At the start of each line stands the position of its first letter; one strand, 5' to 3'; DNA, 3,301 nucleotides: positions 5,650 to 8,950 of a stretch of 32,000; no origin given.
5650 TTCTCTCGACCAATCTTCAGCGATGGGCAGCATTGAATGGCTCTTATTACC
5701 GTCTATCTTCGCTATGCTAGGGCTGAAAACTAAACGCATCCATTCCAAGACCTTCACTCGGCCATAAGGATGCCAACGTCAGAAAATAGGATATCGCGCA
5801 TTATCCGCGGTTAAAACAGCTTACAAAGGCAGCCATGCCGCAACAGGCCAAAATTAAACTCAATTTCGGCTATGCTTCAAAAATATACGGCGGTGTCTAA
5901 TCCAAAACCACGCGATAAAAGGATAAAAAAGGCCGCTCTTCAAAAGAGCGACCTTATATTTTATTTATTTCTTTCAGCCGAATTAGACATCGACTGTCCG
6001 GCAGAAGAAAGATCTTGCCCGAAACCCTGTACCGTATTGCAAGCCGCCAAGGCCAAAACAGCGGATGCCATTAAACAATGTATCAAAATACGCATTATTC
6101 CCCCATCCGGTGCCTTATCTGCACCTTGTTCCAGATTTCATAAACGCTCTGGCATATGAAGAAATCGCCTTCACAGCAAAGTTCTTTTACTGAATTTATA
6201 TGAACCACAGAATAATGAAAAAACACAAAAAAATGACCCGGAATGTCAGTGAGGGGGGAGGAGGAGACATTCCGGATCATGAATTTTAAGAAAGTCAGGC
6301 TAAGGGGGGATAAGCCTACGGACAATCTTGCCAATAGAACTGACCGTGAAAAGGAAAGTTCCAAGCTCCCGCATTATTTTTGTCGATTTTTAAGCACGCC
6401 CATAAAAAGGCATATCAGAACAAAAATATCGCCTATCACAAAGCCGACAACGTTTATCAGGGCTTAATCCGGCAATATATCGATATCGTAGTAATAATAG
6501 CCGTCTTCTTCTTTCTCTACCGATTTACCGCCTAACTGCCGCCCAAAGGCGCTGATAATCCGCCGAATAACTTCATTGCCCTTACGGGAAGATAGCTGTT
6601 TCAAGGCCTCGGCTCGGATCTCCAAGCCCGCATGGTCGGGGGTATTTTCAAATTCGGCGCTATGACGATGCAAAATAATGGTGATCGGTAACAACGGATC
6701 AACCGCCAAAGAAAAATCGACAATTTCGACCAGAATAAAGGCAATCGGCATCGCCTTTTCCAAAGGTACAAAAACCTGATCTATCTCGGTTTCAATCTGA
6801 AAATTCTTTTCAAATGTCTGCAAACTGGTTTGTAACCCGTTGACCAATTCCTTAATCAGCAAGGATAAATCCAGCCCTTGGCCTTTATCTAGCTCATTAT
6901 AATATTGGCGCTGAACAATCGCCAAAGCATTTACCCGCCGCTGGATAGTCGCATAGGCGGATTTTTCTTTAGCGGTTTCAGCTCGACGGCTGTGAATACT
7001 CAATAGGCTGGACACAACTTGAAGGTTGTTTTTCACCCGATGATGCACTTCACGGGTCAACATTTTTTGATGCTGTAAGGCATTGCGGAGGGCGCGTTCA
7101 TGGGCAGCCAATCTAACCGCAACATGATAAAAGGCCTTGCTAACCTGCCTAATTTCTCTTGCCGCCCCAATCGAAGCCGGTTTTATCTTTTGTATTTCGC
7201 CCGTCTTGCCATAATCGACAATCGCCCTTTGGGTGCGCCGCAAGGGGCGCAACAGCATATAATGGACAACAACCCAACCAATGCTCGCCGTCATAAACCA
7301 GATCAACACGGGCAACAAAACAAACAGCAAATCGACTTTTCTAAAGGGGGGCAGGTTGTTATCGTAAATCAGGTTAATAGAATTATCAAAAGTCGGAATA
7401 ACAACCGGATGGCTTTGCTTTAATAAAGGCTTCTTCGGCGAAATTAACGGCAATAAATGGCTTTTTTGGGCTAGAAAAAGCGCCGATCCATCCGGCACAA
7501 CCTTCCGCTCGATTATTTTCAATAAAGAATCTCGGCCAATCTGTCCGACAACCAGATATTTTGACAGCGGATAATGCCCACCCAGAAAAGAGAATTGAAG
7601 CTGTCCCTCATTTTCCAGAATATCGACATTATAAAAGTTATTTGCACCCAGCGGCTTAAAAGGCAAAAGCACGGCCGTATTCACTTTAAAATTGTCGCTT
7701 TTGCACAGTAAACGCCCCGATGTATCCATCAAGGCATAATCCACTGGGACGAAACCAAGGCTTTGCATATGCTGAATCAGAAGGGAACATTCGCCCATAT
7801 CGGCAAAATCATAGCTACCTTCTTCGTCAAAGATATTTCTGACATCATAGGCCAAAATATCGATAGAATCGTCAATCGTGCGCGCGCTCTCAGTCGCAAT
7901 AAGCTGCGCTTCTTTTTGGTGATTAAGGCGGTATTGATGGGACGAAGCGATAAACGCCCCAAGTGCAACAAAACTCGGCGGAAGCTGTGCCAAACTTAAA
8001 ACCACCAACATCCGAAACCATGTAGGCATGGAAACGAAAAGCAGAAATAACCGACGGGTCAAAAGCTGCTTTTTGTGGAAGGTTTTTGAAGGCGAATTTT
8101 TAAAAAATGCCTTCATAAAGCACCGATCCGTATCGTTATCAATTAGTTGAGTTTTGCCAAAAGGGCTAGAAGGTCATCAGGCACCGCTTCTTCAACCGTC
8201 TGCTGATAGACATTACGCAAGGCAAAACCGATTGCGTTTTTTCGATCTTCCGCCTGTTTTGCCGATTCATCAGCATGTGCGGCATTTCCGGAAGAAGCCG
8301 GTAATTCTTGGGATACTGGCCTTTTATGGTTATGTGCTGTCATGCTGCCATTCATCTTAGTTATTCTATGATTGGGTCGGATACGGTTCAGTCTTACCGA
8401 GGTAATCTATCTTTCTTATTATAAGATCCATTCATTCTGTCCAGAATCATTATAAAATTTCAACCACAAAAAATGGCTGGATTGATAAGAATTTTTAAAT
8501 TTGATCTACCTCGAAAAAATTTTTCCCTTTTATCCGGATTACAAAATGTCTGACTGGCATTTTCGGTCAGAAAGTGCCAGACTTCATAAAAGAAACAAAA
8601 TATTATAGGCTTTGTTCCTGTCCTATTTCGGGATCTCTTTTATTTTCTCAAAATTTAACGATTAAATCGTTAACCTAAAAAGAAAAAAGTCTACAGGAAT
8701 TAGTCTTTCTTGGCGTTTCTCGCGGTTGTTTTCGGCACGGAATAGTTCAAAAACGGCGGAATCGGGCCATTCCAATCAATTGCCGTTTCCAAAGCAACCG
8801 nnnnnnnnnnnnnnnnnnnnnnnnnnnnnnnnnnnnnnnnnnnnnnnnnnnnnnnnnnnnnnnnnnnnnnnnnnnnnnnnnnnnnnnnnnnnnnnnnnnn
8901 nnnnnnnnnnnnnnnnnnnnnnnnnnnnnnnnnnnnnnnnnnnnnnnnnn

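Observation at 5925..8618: Compact putative general-stress-response module: nepR - PhyT-like kinase - CCUCCUCCC sRNA - entericidin lipoprotein, without phyR or ecfG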

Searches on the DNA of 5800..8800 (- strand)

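Call 7: search_rna_families(source=window, start=5800, end=8800, threshold=evalue, max_evalue=10, show_alignments=3)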
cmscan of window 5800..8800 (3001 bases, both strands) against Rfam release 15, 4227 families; matches with E-value up to 10: 8.
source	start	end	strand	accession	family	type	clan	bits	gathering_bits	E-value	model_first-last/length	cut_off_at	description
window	5922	6011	-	RF00506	Thr_leader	Cis-reg; leader;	-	24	55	0.17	1-118/118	no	Threonine operon leader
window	5923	6029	-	RF00513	Trp_leader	Cis-reg; leader;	-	22.2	41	0.24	1-100/100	no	Tryptophan operon leader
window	5850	5965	+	RF02053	STnc430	Gene; sRNA;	-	22.1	47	2.2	1-162/162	no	Enterobacterial sRNA STnc430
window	5883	5965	+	RF00506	Thr_leader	Cis-reg; leader;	-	20.3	55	1.3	1-118/118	no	Threonine operon leader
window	8420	8510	-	RF03353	MIR5291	Gene; miRNA;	-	20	54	4.6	1-65/65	no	MIR5291 microRNA precursor family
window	5879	5968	-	RF01808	MicX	Gene; sRNA;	-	19.3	75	0.34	1-194/194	no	MicX Vibrio cholerae sRNA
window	5917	5997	-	RF00265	SNORA69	Gene; snRNA; snoRNA; HACA-box;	-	18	47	8.1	1-132/132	no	Small nucleolar RNA SNORA69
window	6228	6388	-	RF02342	ar7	Gene; sRNA;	-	17.4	60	2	1-145/145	no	Alphaproteobacterial sRNA ar7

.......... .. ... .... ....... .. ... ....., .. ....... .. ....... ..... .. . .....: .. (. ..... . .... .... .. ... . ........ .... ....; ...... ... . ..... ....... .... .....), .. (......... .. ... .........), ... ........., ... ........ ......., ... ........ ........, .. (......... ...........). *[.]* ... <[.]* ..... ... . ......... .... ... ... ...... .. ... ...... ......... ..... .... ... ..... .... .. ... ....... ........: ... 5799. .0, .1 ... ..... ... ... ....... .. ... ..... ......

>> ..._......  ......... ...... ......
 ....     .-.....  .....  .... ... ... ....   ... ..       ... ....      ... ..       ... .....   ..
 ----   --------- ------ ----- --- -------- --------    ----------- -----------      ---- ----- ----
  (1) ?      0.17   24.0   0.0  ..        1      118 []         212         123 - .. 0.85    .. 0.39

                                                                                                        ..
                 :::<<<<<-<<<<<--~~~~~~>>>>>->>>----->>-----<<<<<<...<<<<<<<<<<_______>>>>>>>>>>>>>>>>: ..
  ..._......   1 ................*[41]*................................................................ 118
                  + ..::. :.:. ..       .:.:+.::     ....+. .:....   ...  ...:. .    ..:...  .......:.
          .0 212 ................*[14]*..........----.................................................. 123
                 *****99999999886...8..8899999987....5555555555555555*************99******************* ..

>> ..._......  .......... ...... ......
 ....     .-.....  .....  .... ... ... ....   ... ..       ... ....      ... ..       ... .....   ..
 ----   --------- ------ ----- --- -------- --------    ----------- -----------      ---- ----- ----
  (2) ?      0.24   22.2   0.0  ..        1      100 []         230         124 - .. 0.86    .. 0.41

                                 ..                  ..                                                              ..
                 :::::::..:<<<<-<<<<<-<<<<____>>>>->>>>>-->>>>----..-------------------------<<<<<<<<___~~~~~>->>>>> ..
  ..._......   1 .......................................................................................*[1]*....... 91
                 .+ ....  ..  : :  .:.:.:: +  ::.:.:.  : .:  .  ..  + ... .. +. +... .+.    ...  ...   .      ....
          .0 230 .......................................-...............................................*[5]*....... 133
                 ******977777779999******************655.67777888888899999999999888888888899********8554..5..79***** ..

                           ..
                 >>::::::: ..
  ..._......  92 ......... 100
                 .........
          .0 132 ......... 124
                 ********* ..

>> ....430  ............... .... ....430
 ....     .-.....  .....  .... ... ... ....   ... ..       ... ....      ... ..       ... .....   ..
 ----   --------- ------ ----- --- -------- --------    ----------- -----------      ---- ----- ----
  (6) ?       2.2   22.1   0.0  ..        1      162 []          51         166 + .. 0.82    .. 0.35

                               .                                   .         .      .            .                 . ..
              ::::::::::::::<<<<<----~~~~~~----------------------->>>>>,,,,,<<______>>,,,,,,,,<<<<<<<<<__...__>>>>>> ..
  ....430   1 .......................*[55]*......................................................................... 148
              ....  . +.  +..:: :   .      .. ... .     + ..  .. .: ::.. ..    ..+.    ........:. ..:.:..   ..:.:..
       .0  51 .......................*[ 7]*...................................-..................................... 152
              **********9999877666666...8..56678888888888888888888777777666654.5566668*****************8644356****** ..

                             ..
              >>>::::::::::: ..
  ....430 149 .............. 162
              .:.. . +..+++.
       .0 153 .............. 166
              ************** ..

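Call 66: search_rna_families(sources=[L011, L013, L024, L037, L036, L010, L009], threshold=gathering)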
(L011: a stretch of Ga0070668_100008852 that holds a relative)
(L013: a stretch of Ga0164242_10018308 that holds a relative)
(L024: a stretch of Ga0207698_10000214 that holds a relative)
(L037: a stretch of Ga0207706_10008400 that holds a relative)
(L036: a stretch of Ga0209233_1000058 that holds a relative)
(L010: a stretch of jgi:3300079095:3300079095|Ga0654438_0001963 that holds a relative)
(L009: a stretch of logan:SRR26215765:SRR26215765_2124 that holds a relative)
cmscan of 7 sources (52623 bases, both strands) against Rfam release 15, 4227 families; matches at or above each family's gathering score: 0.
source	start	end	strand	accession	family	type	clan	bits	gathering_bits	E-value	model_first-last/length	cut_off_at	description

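Call 67: search_rna_families(source=L037, start=5480, end=5800, threshold=evalue, max_evalue=10, show_alignments=2)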
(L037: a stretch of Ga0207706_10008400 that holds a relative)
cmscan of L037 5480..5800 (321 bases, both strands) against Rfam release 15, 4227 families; matches with E-value up to 10: 5.
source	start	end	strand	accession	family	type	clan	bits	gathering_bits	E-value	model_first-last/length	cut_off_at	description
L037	5566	5664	+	RF02833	Scr3202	Gene; sRNA;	-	30.3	52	0.012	1-95/95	no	Streptomyces RNA 3202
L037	5600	5679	+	RF04168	MIR839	Gene; miRNA;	-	16.1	200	0.63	1-267/267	no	MIR839 microRNA precursor family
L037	5626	5646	+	RF02791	CcsR1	Gene; sRNA;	-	13.4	65.3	0.97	51-71/83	no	Conserved CCUCCUCCC motif stress-induced RNA 1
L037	5523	5665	+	RF02344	ar14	Gene; sRNA;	-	12.9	58.8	3.2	1-123/123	no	Alphaproteobacterial ar14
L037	5613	5661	-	RF04168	MIR839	Gene; miRNA;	-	12.2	200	5.8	1-267/267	no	MIR839 microRNA precursor family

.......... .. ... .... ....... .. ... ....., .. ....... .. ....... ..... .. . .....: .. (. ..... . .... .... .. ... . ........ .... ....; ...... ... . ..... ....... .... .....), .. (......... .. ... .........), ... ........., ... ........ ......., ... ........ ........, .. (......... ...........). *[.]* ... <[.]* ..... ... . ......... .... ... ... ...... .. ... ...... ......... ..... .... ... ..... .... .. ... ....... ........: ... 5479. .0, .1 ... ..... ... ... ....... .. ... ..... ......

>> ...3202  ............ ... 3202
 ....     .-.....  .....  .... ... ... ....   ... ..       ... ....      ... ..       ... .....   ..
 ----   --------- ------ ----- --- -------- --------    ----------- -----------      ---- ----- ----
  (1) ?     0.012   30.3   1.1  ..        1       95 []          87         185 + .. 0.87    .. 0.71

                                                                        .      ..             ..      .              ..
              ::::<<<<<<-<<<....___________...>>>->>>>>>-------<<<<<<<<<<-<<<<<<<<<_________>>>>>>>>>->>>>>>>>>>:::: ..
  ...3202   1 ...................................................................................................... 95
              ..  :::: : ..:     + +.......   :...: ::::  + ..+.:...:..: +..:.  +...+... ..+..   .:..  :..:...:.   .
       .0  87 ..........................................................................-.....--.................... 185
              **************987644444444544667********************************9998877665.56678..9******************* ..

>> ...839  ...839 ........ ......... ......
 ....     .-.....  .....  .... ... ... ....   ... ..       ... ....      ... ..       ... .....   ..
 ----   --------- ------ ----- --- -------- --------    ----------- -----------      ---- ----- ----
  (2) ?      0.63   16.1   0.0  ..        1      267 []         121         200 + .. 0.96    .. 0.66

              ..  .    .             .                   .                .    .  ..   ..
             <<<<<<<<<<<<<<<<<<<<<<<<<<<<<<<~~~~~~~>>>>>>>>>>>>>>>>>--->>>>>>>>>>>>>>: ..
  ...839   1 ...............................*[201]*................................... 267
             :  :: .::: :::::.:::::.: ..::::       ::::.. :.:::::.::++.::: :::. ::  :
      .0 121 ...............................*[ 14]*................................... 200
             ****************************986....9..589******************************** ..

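Call 75: build_rna_model(alignment_id=A3, structure=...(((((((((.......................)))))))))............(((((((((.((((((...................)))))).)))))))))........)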
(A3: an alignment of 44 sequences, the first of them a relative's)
Model R1 built from alignment A3 (44 sequences, 115 columns); structure: as given.
model positions 101; base pairs 24; branch points 1; effective number of sequences 1.4; information 0.59 bits per position. Calibrated on 0.2 Mb of random sequence (short: E-values are rough).
structure used (alignment columns):
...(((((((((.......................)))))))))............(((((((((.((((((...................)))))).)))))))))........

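Call 76: search_with_rna_model(model_id=R1, sources=[window, L001, L003, L005, L007, L009], max_evalue=10, show_alignments=4)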
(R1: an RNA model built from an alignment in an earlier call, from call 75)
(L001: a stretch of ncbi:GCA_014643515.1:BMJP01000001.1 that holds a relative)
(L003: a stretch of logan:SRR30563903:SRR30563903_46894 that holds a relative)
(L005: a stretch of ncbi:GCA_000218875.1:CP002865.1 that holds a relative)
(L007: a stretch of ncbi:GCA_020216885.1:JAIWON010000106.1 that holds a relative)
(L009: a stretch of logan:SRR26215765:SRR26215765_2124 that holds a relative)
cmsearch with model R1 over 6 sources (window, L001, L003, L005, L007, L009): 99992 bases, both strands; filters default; matches with E-value up to 10: 4.
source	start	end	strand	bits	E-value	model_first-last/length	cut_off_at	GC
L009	2118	2214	+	33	6.4e-07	1-101/101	no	0.52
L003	10946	11031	+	23.4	0.00024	1-101/101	no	0.44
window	6226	6322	-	23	0.00031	1-101/101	no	0.48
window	15155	15188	-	6.4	8.6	54-87/101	no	0.65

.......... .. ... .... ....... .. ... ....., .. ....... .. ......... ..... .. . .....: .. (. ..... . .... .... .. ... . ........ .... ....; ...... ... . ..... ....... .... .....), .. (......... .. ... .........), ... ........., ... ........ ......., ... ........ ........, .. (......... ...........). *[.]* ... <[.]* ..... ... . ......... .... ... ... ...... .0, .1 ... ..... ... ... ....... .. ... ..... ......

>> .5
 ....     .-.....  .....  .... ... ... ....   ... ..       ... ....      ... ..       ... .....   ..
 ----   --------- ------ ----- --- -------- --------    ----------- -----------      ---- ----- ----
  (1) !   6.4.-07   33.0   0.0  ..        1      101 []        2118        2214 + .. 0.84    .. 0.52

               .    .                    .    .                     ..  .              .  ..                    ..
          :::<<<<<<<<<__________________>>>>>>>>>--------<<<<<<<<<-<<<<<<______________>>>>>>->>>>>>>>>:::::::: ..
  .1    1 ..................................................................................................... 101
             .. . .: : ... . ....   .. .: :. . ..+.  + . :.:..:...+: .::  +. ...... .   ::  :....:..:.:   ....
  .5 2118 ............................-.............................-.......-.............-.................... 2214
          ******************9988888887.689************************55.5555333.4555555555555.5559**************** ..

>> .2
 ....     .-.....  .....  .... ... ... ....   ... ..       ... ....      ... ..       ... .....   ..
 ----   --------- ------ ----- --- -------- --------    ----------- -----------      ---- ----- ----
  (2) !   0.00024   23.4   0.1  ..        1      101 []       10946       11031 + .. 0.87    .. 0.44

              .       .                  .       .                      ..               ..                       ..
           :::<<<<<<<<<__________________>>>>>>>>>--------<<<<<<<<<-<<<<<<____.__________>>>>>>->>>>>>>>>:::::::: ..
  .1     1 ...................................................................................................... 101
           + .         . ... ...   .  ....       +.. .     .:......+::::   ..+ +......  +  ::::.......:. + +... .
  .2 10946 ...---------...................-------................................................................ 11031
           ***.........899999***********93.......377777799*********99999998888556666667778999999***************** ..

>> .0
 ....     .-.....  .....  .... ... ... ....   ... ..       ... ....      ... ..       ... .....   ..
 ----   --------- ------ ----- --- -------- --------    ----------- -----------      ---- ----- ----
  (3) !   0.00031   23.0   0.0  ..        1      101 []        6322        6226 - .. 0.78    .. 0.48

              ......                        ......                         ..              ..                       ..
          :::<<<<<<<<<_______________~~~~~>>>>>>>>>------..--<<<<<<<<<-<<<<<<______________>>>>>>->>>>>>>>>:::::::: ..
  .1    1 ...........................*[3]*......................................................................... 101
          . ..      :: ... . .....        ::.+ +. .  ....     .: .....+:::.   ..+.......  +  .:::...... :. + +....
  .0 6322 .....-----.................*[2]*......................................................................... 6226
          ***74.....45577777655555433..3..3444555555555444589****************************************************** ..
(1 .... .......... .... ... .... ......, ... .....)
